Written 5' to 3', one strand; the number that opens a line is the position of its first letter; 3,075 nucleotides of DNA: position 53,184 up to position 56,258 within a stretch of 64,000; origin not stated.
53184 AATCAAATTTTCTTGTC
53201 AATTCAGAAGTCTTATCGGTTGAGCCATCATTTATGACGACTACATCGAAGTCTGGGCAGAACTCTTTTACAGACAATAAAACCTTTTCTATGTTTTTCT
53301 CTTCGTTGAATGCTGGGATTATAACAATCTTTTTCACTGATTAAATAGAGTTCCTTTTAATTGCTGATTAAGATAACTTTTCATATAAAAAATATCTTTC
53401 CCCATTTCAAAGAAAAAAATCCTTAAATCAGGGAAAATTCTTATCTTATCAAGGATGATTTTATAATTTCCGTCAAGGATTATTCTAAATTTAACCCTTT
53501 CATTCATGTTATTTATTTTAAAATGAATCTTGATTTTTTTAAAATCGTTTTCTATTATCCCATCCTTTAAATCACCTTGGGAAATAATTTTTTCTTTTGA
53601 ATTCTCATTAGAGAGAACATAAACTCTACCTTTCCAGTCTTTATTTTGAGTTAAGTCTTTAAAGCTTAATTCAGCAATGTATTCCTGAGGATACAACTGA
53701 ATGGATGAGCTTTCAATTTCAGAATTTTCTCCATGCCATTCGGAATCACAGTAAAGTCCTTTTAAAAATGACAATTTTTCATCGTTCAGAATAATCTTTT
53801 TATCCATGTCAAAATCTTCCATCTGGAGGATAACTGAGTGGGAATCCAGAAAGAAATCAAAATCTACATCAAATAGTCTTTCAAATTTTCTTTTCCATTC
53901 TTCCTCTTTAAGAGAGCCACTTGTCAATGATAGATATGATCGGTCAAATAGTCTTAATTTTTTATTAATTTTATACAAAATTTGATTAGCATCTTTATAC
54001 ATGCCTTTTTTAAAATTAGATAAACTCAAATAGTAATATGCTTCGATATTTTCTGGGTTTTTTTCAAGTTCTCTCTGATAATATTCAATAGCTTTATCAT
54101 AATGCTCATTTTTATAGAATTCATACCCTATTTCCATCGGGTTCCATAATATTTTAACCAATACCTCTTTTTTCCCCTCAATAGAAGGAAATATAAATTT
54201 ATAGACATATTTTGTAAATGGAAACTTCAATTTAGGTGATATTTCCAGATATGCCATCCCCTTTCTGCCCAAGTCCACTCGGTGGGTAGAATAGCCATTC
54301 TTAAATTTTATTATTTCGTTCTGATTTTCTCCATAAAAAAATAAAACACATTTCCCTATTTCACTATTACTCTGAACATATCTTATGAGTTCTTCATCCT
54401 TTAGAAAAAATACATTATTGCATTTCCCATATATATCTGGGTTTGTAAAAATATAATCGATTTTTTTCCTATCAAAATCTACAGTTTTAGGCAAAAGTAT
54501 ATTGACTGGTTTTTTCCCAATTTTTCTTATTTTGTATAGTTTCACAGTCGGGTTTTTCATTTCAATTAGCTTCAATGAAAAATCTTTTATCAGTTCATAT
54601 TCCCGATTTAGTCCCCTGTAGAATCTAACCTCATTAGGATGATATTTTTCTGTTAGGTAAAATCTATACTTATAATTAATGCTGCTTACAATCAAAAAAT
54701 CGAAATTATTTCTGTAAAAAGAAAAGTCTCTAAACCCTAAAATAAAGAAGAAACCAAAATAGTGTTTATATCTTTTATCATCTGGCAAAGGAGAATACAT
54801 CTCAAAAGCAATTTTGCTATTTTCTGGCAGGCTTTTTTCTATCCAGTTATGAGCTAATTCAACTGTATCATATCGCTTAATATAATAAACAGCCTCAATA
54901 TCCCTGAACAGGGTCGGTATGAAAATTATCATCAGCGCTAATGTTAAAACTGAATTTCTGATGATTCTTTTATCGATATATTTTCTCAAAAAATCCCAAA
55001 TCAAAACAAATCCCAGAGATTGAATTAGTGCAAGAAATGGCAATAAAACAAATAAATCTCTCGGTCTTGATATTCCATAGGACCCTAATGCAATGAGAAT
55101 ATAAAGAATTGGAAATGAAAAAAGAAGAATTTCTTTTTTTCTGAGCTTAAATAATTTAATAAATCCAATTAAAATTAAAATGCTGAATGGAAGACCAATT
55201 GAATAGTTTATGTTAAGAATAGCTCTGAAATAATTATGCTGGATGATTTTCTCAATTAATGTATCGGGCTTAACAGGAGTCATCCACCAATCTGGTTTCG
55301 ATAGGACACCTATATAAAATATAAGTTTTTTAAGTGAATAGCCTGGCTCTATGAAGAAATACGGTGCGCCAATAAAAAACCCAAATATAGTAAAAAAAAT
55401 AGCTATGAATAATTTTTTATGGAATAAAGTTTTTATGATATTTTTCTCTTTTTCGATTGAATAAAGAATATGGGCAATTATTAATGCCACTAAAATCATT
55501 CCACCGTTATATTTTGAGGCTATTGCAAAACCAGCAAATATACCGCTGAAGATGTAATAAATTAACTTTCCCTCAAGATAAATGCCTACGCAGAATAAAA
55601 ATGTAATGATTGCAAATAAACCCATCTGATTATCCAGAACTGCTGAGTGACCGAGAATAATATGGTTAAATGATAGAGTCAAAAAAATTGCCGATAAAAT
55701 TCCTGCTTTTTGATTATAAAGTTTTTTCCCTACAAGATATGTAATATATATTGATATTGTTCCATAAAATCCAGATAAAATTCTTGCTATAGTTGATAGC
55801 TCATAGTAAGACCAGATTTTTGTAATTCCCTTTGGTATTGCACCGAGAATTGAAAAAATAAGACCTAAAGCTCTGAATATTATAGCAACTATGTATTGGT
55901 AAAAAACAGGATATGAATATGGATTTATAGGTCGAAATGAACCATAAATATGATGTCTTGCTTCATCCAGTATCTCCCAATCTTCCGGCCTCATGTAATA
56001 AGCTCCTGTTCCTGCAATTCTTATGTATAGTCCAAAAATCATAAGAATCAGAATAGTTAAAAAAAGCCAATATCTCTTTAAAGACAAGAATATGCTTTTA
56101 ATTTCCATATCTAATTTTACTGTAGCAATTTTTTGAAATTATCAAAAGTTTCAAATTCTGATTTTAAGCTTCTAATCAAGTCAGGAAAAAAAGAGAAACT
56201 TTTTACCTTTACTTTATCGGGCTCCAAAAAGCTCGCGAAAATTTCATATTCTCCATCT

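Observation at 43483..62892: ~19 kb envelope glycosylation island: Arn/Gtr-like polyprenyl-phosphate sugar pathway feeding four paralogous giant GT-C/TPR (TMTC-like) transferases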

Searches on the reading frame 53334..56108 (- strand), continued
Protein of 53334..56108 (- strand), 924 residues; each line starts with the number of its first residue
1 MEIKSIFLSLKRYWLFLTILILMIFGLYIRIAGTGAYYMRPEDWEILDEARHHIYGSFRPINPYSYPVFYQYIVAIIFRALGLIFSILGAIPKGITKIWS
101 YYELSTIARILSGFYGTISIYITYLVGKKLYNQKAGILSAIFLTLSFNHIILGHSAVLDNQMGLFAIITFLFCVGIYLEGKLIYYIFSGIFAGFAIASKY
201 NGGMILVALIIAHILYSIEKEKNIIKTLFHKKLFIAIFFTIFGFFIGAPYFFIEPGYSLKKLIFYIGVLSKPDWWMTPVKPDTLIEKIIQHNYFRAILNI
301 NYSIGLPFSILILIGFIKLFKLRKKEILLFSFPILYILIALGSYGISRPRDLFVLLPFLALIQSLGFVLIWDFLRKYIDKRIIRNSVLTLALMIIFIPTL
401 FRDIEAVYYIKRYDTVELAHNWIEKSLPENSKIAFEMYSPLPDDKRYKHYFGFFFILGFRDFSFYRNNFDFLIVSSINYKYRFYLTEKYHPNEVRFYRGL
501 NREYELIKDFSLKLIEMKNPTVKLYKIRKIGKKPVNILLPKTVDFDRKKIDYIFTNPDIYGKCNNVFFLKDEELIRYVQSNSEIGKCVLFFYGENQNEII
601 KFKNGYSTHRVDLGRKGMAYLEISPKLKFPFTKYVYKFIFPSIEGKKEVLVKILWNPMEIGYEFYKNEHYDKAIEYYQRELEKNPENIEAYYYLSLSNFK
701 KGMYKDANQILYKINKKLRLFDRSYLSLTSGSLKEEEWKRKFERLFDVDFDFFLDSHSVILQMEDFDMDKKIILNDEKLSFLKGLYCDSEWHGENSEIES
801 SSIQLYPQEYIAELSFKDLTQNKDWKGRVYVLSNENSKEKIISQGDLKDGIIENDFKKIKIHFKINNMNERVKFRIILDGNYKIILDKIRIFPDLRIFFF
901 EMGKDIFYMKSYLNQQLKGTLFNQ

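Call 62: search_protein_families(library=pfam, proteins=[L008:151-1095:+, L008:1147-2406:+, L008:2399-5608:+, L008:13580-16345:-, L008:16420-17964:-, L008:18137-20260:-, L008:20267-21229:-, L008:21498-22556:-], max_evalue=0.00001)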
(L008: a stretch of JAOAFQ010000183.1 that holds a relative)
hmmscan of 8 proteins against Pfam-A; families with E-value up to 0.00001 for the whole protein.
L008:151-1095:+ (314 aa): 5 families
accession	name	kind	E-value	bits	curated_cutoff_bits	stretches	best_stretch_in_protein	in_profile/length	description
PF00990.26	GGDEF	-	3e-29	102.3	23.8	1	152-306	3-161/161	Diguanylate cyclase, GGDEF domain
PF13426.13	PAS_9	-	2.4e-13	50.7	27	1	28-134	3-102/103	PAS domain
PF00989.32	PAS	-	2.2e-10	41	22.6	1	20-133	5-113/113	PAS fold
PF08448.16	PAS_4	-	1.3e-09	38.7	23.1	1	27-136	6-108/110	PAS fold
PF13188.13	PAS_8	-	7.8e-06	26.1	21.8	0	27-72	12-53/65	PAS domain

L008:1147-2406:+ (419 aa): 3 families
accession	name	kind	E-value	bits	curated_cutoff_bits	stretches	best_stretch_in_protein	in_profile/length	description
PF00988.28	CPSase_sm_chain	-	3.1e-54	182.6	27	1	49-173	1-125/126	Carbamoyl-phosphate synthase small chain, CPSase domain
PF00117.34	GATase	-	6.8e-53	179.6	22.8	1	233-409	1-189/190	Glutamine amidotransferase class-I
PF07722.19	Peptidase_C26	-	2.7e-10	40.8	20.5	1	298-392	104-219/219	Peptidase C26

L008:2399-5608:+ (1069 aa): 9 families
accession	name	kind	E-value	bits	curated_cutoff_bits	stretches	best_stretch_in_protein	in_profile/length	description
PF02786.22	CPSase_L_D2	-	3.8e-105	350.5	19.8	2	129-334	2-210/211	Carbamoyl-phosphate synthase L chain, ATP binding domain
PF25596.1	CPSase_L_D1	-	1.9e-95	315.3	27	2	7-124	2-117/118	Carbamoyl phosphate synthase preATP-grasp domain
PF02787.25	CPSase_L_D3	-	2.1e-28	98.6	26.6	1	423-501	2-79/80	Carbamoyl-phosphate synthetase large chain, oligomerisation domain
PF02142.27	MGS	-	6.5e-18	65.1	24.1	1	951-1036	2-94/94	MGS-like domain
PF02222.28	ATP-grasp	-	9.4e-18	64.9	27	1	676-841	2-163/179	ATP-grasp domain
PF07478.18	Dala_Dala_lig_C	-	1.8e-12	47.7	24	1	689-839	21-174/204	D-ala D-ala ligase C-terminus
PF02655.19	ATP-grasp_3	-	6.8e-09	36.5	23.2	0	701-841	28-157/160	ATP-grasp domain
PF15632.11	ATPgrasp_Ter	-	7e-09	36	29.1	0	802-867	47-111/131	ATP-grasp in the biosynthetic pathway with Ter operon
PF13535.11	ATP-grasp_4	-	9.3e-08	32.3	27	0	202-303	53-151/160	ATP-grasp domain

L008:13580-16345:- (921 aa): 4 families
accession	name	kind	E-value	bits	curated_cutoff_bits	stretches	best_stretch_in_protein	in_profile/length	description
PF00326.27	Peptidase_S9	-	1.5e-35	123.1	22.6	1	489-694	6-210/213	Prolyl oligopeptidase family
PF07676.18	PD40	-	9.1e-10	38.7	20.9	0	99-126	3-30/38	WD40-like Beta Propeller Repeat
PF03781.23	FGE-sulfatase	-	7.1e-07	29.6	23.3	1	769-880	86-191/255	Sulfatase-modifying factor enzyme 1-like domain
PF20434.5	BD-FAE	-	8.7e-07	29.1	26.8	0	461-647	10-209/215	BD-FAE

L008:16420-17964:- (514 aa): 1 family
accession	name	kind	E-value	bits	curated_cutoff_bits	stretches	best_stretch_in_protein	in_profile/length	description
PF00474.23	SSF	-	1.7e-65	222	22.8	1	35-424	1-395/406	Sodium:solute symporter family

L008:18137-20260:- (707 aa): 23 families
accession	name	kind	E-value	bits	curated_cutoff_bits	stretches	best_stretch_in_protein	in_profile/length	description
PF00884.28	Sulfatase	-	3.5e-45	155.1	25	1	37-304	2-299/301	Sulfatase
PF07719.23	TPR_2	-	1.4e-30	103.3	27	2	549-581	2-34/34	Tetratricopeptide repeat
PF00515.34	TPR_1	-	4.7e-29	99.4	27.8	2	549-581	2-34/34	Tetratricopeptide repeat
PF13414.12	TPR_11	-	4e-26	90.9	26.8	2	632-671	3-42/42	TPR repeat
PF13428.12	TPR_14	-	7.9e-24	82.2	23.5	1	548-589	1-42/44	Tetratricopeptide repeat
PF13181.12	TPR_8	-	4.6e-22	76.7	25.7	1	549-581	2-34/34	Tetratricopeptide repeat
PF13432.12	TPR_16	-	1e-20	74.2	32.7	1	521-582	4-65/65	Tetratricopeptide repeat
PF14559.12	TPR_19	-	2.4e-20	73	25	0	459-513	4-58/68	Tetratricopeptide repeat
PF13424.12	TPR_12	-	1.1e-19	70.8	30.1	1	623-684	3-72/77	Tetratricopeptide repeat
PF13431.12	TPR_17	-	1.7e-18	65.7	24.4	1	645-677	1-33/34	Tetratricopeptide repeat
PF13174.12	TPR_6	-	3.3e-15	56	26.3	0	659-683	2-26/33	Tetratricopeptide repeat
PF01663.27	Phosphodiest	-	3.7e-14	53.5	23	1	38-108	1-68/342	Type I phosphodiesterase / nucleotide pyrophosphatase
PF13371.12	TPR_9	-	2.5e-13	50.3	35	0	661-687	33-59/73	Tetratricopeptide repeat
PF13176.12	TPR_7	-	7.5e-13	47.9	27.9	0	554-579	5-30/36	Tetratricopeptide repeat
PF13374.12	TPR_10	-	2.6e-12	46.8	27.5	0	552-576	6-30/42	Tetratricopeptide repeat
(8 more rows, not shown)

L008:20267-21229:- (320 aa): 17 families
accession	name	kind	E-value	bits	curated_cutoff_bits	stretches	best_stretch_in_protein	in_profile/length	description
PF00515.34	TPR_1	-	1.8e-31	107.1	27.8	2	160-190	3-33/34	Tetratricopeptide repeat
PF07719.23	TPR_2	-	5.5e-27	92.1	27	0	160-190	3-33/34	Tetratricopeptide repeat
PF14559.12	TPR_19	-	5.2e-25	88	25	3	170-226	3-59/68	Tetratricopeptide repeat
PF13432.12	TPR_16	-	1.6e-23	83.2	32.7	2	165-226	4-65/65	Tetratricopeptide repeat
PF13181.12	TPR_8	-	1.4e-22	78.3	25.7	1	160-189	3-32/34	Tetratricopeptide repeat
PF13414.12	TPR_11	-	4.2e-22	78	26.8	2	233-274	1-42/42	TPR repeat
PF13424.12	TPR_12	-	2.5e-17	63.3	30.1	1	158-216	3-69/77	Tetratricopeptide repeat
PF13174.12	TPR_6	-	2.3e-16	59.7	26.3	0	261-292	1-32/33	Tetratricopeptide repeat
PF13431.12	TPR_17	-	7.5e-15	54.3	24.4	0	248-281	1-34/34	Tetratricopeptide repeat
PF13428.12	TPR_14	-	1.3e-13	50.5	23.5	0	128-163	5-40/44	Tetratricopeptide repeat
PF12895.13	ANAPC3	-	2.7e-13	50.4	27.2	1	137-215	2-79/82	Anaphase-promoting complex, cyclosome, subunit 3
PF13371.12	TPR_9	-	1.9e-12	47.5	35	0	242-300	11-69/73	Tetratricopeptide repeat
PF24575.1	TPR_Slam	-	9.4e-12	45.7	35.2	0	211-283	34-104/104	Surface lipoprotein assembly modifier, N-terminal TPR repeats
PF13176.12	TPR_7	-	8.5e-11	41.5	27.9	0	162-187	3-30/36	Tetratricopeptide repeat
PF13620.12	CarboxypepD_reg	-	3.4e-09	37.4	32.3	1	33-112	2-81/82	Carboxypeptidase regulatory-like domain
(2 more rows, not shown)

L008:21498-22556:- (352 aa): 1 family
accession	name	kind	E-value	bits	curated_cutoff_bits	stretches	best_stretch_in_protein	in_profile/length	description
PF25183.1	OMP_b-brl_4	-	7.4e-11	41.6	30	1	59-244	516-682/838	Outer membrane beta barrel domain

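Call 97: search_protein_families(library=pfam, proteins=[L016:3560-5164:-, L016:2094-3563:-, L016:742-2112:-, L016:15141-16217:+, L016:13652-14113:-], max_evalue=0.000001)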
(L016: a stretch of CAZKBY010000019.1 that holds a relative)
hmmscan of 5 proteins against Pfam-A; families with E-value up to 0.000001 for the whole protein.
L016:3560-5164:- (534 aa): 1 family
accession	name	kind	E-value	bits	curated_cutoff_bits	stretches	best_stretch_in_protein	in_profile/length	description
PF00496.27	SBP_bac_5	-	3.2e-65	221.1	32.4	1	82-449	2-365/368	Bacterial extracellular solute-binding proteins, family 5 Middle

L016:2094-3563:- (489 aa): 3 families
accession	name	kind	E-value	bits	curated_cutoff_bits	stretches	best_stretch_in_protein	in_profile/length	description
PF02518.31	HATPase_c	-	2.9e-25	89.3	26.4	1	378-485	2-109/111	Histidine kinase-, DNA gyrase B-, and HSP90-like ATPase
PF00672.30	HAMP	-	1.3e-14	54.7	25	1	197-248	1-52/53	HAMP domain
PF00512.31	HisKA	-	8.8e-12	45.3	26.9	1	271-332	3-63/66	His Kinase A (phospho-acceptor) domain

L016:742-2112:- (456 aa): 7 families
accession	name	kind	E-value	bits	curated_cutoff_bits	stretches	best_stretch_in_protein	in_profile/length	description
PF00158.32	Sigma54_activat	-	4e-68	228.8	20.2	1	147-313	1-167/168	Sigma-54 interaction domain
PF00072.30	Response_reg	-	8.2e-28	97.2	30.2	1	9-115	1-107/111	Response regulator receiver domain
PF25601.1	AAA_lid_14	-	6.1e-24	84.1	27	1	319-396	1-78/87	AAA+ ATPase lid domain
PF14532.12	Sigma54_activ_2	-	2.6e-21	76.7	25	1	148-318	1-138/138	Sigma-54 interaction domain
PF02954.25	HTH_8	-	1.8e-11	44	22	1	405-445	2-42/42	Bacterial regulatory protein, Fis family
PF07728.20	AAA_5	-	6.9e-08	33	22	1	170-289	1-123/139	AAA domain (dynein-related subfamily)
PF07724.20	AAA_2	-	1.3e-07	32.2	27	1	169-300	4-136/166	AAA domain (Cdc48 subfamily)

L016:15141-16217:+ (358 aa): 1 family
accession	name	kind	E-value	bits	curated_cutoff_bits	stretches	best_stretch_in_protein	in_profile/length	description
PF05050.19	Methyltransf_21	-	1.5e-14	54.9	22.7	1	181-324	1-152/173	Methyltransferase FkbM domain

L016:13652-14113:- (153 aa): 0 families

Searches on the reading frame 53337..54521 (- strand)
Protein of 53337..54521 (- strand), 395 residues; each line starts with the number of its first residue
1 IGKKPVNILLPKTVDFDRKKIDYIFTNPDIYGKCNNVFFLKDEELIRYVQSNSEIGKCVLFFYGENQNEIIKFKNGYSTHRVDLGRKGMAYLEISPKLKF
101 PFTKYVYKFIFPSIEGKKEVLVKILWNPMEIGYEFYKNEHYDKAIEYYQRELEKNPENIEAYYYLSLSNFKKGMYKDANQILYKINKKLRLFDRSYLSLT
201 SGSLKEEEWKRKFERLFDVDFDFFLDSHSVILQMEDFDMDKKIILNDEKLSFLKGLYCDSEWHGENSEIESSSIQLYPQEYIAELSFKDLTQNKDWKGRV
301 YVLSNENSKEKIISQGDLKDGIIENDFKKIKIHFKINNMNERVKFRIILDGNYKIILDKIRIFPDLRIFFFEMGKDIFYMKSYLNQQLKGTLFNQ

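Call 31: search_protein_representatives(alignment_id=A3)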
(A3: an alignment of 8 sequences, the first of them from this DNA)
Query: 8 sequences, 358 profile positions. Proteins with E-value up to 0.001 (for the whole library): 573; up to 1e-10: 44; up to 1e-30: 11. The best 150 are listed.
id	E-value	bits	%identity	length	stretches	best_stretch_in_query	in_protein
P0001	5.8e-123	426.9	-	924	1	2-356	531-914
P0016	2.3e-109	382.1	-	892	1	2-350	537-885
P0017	4.5e-65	236.5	-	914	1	3-357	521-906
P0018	6.7e-61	222.7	-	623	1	2-351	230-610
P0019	2.2e-51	191.4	-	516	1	3-348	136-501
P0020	6.3e-48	180.1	-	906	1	5-348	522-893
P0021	3.7e-44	167.7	-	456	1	2-353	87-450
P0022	1.8e-39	152.2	-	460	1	3-355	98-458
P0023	2.2e-37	145.4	-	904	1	3-348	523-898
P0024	6.6e-34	133.9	-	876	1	2-353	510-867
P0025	1.3e-33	133.0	-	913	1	3-351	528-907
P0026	3.5e-26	108.5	-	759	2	4-136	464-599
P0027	1.3e-25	106.7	-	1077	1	26-346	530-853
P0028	6.2e-23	97.8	-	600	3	28-227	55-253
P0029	1.1e-20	90.4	-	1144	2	3-202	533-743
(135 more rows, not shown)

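Call 63: predict_structure(alignment_id=A4)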
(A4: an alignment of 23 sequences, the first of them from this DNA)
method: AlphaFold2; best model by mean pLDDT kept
length: 395 residues; sequences in the alignment: 23
mean_pLDDT: 87.2   pTM: 0.87
mean pLDDT of the five models: 87.2, 85.6, 85.2, 84.3, 81.9
residues with pLDDT >= 90: 229; 70-90: 130; 50-70: 30; < 50: 6
segments of 3 or more residues with pLDDT < 50: 392-395
pLDDT, mean of each block of 10 residues (from residue 1): 65 84 88 88 92 93 80 91 88 89 82 81 94 95 98 91 96 96 84 82 90 91 94 93 93 94 91 91 93 77 78 69 76 88 92 93 94 91 81 41
secondary structure, 60 per line:
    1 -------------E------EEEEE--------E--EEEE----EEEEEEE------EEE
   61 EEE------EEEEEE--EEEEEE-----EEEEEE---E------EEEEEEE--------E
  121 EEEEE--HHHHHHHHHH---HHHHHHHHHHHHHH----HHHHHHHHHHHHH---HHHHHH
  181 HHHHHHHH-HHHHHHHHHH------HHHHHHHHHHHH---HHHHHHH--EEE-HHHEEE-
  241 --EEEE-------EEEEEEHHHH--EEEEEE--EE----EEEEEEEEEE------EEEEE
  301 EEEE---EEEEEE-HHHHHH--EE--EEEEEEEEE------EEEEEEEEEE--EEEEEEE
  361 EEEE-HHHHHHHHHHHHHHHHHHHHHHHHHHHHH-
elements in order: E21-25 E37-40 E45-51 E58-63 E70-75 E78-83 E89-94 E105-111 E120-125 H128-137 H141-154 H159-171 H175-188 H190-199 H206-217 H221-227 E230-232 E237-239 E243-246 E254-259 H260-263 E266-271 E280-289 E296-304 E308-313 H315-320 E327-335 E342-351 E354-364 H366-394

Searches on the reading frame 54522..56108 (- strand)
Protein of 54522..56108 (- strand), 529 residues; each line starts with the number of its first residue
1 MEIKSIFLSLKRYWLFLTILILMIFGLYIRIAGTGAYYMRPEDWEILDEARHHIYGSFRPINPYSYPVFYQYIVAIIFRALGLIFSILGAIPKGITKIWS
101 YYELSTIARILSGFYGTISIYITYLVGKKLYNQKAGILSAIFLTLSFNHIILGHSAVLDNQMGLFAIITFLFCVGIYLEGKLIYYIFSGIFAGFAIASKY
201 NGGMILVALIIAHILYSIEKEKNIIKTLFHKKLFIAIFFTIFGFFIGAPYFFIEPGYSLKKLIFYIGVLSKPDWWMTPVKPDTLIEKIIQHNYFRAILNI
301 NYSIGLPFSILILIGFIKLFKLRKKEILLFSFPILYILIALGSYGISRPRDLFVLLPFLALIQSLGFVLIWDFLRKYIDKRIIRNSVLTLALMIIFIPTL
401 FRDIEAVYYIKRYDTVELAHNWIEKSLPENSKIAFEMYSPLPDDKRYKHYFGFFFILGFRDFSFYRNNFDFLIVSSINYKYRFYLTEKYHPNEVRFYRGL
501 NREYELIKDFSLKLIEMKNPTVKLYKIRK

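Call 51: search_solved_structures(query=A5, max_evalue=1, show_alignments=4)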
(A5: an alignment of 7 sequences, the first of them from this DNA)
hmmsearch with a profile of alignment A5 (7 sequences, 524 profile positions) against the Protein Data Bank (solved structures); distinct sequences matched with E-value up to 1: 1.
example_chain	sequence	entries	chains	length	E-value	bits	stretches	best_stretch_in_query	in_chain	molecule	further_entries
9i5k_A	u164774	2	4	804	9.2e-05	24.7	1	96-215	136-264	Dolichyl-phosphate-mannose--protein mannosyltransferase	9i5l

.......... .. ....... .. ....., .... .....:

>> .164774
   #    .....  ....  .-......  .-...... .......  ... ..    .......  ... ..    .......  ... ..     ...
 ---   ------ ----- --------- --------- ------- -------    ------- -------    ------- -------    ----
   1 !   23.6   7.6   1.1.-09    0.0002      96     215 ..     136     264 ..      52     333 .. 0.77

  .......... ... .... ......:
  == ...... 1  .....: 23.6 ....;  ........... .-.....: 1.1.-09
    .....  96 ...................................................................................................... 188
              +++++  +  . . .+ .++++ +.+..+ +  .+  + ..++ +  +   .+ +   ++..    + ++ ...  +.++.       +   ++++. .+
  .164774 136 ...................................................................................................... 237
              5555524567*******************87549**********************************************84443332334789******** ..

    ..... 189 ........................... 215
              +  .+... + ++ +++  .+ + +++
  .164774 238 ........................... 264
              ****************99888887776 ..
